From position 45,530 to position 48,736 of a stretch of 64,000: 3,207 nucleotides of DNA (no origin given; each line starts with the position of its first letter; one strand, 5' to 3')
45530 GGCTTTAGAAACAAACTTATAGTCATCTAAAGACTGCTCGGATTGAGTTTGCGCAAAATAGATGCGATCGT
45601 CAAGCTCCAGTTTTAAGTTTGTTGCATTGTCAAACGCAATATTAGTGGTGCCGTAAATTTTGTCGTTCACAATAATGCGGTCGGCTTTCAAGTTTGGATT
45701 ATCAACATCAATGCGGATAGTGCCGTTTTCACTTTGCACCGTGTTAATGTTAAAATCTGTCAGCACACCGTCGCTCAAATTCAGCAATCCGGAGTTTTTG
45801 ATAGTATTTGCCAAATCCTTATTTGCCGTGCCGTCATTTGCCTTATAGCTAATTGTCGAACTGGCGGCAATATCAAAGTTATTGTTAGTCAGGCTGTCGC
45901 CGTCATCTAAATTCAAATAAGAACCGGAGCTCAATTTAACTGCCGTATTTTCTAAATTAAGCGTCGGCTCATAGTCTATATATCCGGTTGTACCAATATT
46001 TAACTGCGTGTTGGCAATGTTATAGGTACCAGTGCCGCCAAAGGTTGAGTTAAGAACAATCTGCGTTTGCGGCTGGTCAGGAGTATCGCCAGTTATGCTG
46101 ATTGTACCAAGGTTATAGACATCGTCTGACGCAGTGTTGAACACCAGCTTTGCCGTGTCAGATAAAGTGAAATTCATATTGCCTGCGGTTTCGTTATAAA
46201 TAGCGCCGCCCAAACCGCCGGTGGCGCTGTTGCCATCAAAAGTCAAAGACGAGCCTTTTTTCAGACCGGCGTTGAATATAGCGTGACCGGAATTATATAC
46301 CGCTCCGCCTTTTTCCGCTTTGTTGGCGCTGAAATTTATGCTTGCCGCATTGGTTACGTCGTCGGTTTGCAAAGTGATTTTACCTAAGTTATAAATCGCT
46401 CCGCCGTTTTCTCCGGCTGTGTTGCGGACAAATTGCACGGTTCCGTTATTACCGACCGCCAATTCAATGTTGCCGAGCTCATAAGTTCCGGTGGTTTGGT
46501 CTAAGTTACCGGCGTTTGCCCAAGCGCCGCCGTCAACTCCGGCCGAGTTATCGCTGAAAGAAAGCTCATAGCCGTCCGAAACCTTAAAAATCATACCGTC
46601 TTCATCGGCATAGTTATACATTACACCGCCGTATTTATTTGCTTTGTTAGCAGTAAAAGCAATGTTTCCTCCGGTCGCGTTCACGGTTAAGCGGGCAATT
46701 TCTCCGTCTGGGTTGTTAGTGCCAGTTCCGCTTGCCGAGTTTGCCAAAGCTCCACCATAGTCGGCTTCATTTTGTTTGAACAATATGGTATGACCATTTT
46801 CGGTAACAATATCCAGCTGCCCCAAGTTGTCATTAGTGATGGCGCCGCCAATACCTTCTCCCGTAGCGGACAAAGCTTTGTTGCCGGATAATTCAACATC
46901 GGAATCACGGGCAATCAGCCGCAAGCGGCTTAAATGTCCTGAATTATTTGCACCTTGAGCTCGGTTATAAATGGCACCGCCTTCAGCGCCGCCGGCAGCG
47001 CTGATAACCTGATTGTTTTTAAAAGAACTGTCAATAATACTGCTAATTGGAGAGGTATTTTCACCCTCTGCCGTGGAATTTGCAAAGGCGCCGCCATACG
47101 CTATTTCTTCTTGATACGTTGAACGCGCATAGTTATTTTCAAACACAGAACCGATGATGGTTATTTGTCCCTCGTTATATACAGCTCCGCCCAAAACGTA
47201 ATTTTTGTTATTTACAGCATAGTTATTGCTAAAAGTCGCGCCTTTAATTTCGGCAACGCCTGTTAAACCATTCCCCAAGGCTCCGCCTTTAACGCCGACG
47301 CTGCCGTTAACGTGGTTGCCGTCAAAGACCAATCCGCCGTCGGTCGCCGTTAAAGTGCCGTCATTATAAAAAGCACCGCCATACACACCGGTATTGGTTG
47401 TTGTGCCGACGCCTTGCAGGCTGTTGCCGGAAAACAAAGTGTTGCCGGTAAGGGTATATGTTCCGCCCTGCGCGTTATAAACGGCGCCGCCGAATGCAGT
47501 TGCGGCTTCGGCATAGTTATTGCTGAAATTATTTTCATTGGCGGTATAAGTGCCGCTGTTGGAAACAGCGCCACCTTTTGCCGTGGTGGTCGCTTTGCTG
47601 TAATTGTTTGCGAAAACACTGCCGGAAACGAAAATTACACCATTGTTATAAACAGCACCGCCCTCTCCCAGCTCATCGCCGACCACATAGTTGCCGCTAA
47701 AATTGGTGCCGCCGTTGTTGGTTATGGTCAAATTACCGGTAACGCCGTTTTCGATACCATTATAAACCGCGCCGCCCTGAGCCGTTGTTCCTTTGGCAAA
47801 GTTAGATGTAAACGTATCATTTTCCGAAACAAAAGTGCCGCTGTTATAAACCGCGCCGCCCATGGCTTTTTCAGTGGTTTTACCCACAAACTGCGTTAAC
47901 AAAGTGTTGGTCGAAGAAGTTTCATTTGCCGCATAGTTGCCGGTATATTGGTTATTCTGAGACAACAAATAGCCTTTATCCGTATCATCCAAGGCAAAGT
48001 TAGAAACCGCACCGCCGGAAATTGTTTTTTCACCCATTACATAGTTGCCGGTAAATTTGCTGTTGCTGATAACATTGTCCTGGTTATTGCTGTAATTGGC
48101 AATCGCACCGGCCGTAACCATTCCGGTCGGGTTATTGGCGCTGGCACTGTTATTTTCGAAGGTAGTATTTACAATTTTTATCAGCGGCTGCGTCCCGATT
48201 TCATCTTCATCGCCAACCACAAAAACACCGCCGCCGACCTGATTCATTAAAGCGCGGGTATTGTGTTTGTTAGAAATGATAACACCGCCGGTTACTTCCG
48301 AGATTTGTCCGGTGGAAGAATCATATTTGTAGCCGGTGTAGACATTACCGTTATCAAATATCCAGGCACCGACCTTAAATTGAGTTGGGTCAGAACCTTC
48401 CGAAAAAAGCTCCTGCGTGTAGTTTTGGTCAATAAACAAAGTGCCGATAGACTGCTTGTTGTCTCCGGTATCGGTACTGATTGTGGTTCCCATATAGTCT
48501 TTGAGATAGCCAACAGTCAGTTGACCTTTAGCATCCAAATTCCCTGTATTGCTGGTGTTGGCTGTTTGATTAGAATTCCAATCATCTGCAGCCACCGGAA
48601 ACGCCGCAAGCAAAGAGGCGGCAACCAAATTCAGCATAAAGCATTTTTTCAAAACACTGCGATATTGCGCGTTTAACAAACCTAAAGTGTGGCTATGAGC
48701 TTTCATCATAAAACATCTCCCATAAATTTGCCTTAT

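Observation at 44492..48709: Chlamydia-Pmp-type repeat autotransporter in an alphaproteobacterial context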

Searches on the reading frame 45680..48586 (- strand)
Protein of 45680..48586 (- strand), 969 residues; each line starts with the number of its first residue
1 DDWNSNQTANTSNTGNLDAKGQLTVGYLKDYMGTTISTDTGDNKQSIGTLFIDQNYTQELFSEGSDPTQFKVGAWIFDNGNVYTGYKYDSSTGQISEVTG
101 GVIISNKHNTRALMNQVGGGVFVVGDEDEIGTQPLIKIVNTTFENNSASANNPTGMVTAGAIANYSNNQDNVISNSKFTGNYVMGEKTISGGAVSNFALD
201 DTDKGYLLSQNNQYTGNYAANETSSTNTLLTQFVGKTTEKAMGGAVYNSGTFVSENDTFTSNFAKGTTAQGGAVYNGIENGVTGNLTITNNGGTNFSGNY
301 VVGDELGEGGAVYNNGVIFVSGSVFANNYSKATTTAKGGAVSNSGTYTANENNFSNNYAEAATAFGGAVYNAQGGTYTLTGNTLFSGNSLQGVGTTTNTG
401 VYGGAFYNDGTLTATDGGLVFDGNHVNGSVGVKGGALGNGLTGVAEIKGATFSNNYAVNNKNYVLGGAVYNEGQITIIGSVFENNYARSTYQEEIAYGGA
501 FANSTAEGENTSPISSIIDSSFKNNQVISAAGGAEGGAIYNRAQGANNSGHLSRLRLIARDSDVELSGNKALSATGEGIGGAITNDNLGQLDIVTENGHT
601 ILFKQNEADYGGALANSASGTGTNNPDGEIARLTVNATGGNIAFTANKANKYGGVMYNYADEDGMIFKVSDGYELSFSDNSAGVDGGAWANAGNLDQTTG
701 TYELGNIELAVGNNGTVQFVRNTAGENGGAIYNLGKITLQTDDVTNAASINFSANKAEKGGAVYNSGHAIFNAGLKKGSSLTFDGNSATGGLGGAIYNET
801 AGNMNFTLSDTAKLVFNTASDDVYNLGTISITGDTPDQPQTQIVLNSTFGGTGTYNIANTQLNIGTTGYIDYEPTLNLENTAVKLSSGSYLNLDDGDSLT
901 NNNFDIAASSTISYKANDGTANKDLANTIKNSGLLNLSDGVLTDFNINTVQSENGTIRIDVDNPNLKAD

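Call 45: predict_structure(alignment_id=A3)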
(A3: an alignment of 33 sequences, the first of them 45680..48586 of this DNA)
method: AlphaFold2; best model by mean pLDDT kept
length: 969 residues; sequences in the alignment: 33
mean_pLDDT: 91.5   pTM: 0.89
mean pLDDT of the five models: 91.5, 91.4, 90.3, 89.8, 89.7
residues with pLDDT >= 90: 732; 70-90: 173; 50-70: 56; < 50: 8
segments of 3 or more residues with pLDDT < 50: 65-68
pLDDT, mean of each block of 10 residues (from residue 1): 83 82 90 88 87 95 60 86 95 92 95 67 76 89 95 77 94 98 93 92 92 98 91 91 96 98 98 95 95 94 97 98 98 97 98 97 97 97 97 88 96 95 94 94 96 95 92 97 96 88 87 94 96 91 84 96 98 93 95 98 98 93 69 97 98 95 93 98 98 64 81 97 98 96 91 98 94 96 98 96 95 96 98 78 96 97 95 96 94 95 92 91 90 86 87 70 56
secondary structure, 60 per line:
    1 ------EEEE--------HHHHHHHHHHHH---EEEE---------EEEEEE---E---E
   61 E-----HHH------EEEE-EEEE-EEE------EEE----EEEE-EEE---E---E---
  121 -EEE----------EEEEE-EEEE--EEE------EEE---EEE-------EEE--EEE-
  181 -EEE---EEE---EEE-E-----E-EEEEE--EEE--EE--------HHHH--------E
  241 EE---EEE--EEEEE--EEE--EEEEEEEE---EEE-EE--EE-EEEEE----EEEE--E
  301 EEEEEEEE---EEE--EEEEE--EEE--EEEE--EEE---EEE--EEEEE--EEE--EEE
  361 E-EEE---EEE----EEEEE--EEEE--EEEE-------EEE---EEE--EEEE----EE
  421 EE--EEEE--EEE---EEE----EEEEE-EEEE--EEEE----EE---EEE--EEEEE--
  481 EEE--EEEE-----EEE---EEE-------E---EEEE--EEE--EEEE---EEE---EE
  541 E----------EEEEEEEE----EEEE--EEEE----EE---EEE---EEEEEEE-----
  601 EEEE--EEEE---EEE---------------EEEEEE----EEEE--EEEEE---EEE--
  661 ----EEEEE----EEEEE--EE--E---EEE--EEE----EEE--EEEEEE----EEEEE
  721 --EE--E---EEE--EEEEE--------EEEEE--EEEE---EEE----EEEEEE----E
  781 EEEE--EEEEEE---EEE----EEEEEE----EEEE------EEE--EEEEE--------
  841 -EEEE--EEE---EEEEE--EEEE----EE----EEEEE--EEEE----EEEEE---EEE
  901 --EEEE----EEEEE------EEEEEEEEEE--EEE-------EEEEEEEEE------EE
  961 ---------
elements in order (helices of 4 or more, strands of 3 or more residues): E7-10 H19-30 E34-37 E47-52 E76-79 E81-84 E86-88 E95-97 E102-105 E107-109 E122-124 E135-139 E141-144 E147-149 E156-158 E162-164 E172-174 E177-179 E182-184 E188-190 E194-196 E206-210 E213-215 H228-231 E240-242 E246-248 E251-255 E258-260 E263-270 E274-276 E285-289 E294-297 E300-308 E312-314 E317-321 E324-326 E329-332 E335-337 E341-343 E346-350 E353-355 E358-361 E363-365 E369-371 E376-380 E383-386 E389-392 E400-402 E406-408 E411-414 E419-422 E425-428 E431-433 E437-439 E444-448 E450-453 E456-459 E469-471 E474-478 E481-483 E486-489 E495-497 E501-503 E515-518 E521-523 E526-529 E533-535 E539-541 E552-559 E564-567 E570-573 E583-585 E589-595 E601-604 E607-610 E614-616 E632-637 E642-645 E648-652 E656-658 E665-669 E674-678 E689-691 E694-696 E701-703 E706-711 E716-720 E731-733 E736-740 E749-753 E756-759 E763-765 E770-775 E780-784 E787-792 E796-798 E803-808 E813-816 E823-825 E828-832 E842-845 E848-850 E854-858 E861-864 E875-879 E882-885 E890-894 E898-900 E903-906 E911-915 E922-931 E934-936 E944-952
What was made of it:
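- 48290..48586 (-): Non-repeat N-terminal cap of the passenger, aa 42-140; the most variable part of the protein. The model shows a helix and irregular strands here (call 45).
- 46130..48289 (-): Pmp-type repeat region, aa 141-860, with about 20 rungs that each carry GG[AV]x and mostly FxxN. AlphaFold2 model with pLDDT 91.5, all short strands (call 45).
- On Type Va (classical) autotransporter: The model has pLDDT 91.5 and pTM 0.89 and is made entirely of short strands (call 45).
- Passenger: pLDDT 91.5, pTM 0.89, all short strands (call 45).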

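Call 48: fold_search(model_id=the predicted structure, library=pdb)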
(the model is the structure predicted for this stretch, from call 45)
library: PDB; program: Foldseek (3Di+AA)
matches with E <= 10: 217; with E <= 0.001: 0
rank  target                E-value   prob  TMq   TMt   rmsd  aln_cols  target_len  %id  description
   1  7koh_D                2.9e-03  0.38  0.12  0.16  18.8       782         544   14  Crystal structure of antigen 43 from Escherichia coli EDL933 (released 2022-03-09)
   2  5gkd_A                7.6e-03  0.63  0.18  0.22  26.6       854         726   11  Structure of PL6 family alginate lyase AlyGC (released 2017-02-08)
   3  7koh_C                1.1e-02  0.51  0.14  0.22  19.3       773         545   12  Crystal structure of antigen 43 from Escherichia coli EDL933 (released 2022-03-09)
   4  7koh_A                1.4e-02  0.54  0.15  0.22  16.2       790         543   12  Crystal structure of antigen 43 from Escherichia coli EDL933 (released 2022-03-09)
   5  4kh3                  2.9e-02  0.30  0.14  0.21  16.2       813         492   12  Structure of a bacterial self-associating protein (released 2014-01-15)
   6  7koh_B                3.4e-02  0.38  0.16  0.22  16.3       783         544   12  Crystal structure of antigen 43 from Escherichia coli EDL933 (released 2022-03-09)
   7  8bwk_D                4.1e-02  0.23  0.15  0.19  24.6       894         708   11  Metagenomic derived PL6 alginate lyase (released 2023-12-20)
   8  7dmk_A                5.1e-02  0.16  0.13  0.16  26.7       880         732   10  PL6 alginate lyase BcAlyPL6 (released 2021-10-06)
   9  7dmk_D                5.6e-02  0.11  0.12  0.14  26.5       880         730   10  PL6 alginate lyase BcAlyPL6 (released 2021-10-06)
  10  9qe7                  8.7e-02  0.14  0.18  0.14  20.9      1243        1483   10  Membrane-distal part of extracellular domain of the Fap2 autotransporter adhesin from Fusobacterium nucleatum ATCC23726 (released 2025-07-30)
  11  4q1q_A                9.0e-02  0.54  0.13  0.29  12.7       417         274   12  Crystal structure of TibC-catalyzed hyper-glycosylated TibA55-350 fragment (released 2014-09-17)
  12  7dmk_C                9.0e-02  0.12  0.13  0.16  25.8       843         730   10  PL6 alginate lyase BcAlyPL6 (released 2021-10-06)
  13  7ko9                  9.5e-02  0.18  0.13  0.19  16.7       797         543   13  Crystal structure of antigen 43 from uropathogenic Escherichia coli UTI89 (released 2022-03-09)
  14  8bwk_A                1.2e-01  0.13  0.14  0.18  25.6       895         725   10  Metagenomic derived PL6 alginate lyase (released 2023-12-20)
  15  8bwk_B                1.4e-01  0.13  0.14  0.18  25.0       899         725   10  Metagenomic derived PL6 alginate lyase (released 2023-12-20)
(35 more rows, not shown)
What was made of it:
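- Its weak best PDB matches are beta-helical autotransporter passengers and lyases (call 48). PL6 alginate lyases and chondroitinase B are among the weak Foldseek matches (call 48). Ag43 (7koh, 4kh3) and TibA are the top weak passenger matches (call 48).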

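Call 67: search_protein_representatives(protein=window:45680-48586:-)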
Query: 969 residues. Proteins with E-value up to 0.001 (for the whole library): 458; up to 1e-10: 97; up to 1e-30: 19. The best 150 are listed.
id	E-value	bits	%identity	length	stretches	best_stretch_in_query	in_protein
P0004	0.0e+00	1121.0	62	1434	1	1-969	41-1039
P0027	3.3e-133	462.5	41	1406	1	18-969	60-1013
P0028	5.2e-120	418.8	41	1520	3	304-969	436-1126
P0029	4.9e-100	352.7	42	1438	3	377-969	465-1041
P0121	1.5e-99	351.1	38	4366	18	290-547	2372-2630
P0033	2.3e-94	333.9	41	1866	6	472-964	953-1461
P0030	1.2e-90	321.7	43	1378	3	646-969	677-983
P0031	2.5e-84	300.7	41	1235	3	711-969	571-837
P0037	1.5e-68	248.5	40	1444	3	273-938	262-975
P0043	2.6e-56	208.0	39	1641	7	58-332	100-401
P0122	1.8e-52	195.3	39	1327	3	749-969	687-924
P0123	1.4e-47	179.1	39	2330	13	238-540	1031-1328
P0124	1.4e-47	179.1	48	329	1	709-963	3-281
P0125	3.5e-47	177.8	42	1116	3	686-950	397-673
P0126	8.4e-43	163.3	43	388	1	5-327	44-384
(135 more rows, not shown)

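Call 69: search_protein_families(library=pfam, alignment_id=A5, max_evalue=0.001)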
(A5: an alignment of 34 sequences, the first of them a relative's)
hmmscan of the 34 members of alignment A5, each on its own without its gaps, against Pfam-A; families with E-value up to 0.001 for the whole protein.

A. member 1, P0122 (1327 aa): 1 family
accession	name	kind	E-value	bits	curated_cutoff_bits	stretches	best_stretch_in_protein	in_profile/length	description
PF03797.25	Autotransporter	-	3.4e-32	112.6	26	1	1067-1304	1-252/255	Autotransporter beta-domain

B. families by the number of members that match (of 34 scanned): 8 families
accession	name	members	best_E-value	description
PF02415.23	Chlam_PMP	20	9e-53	Chlamydia polymorphic membrane protein (Chlamydia_PMP) repeat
PF03797.25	Autotransporter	9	4.5e-52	Autotransporter beta-domain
PF20585.4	Pectate_lyase_5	2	3.6e-08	Putative pectate lyase-like adhesive domain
PF13229.12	Beta_helix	2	0.00013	Right handed beta helix region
PF13205.12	Big_5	1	6e-45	Bacterial Ig-like domain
PF04234.18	CopC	1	3.7e-09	CopC domain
PF17964.7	Big_10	1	2.4e-06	Bacterial Ig domain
PF21785.3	Bflower_2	1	0.00036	5-fold beta-flower protein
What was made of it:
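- Closest known: Non-chlamydial PF02415 repeat proteins. Different: Many of those proteins lack an autotransporter barrel: only 9 of 34 sampled relatives have PF03797 (call 69).
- Two distant sequence relatives hit pectate-lyase-like Pfam models (call 69).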
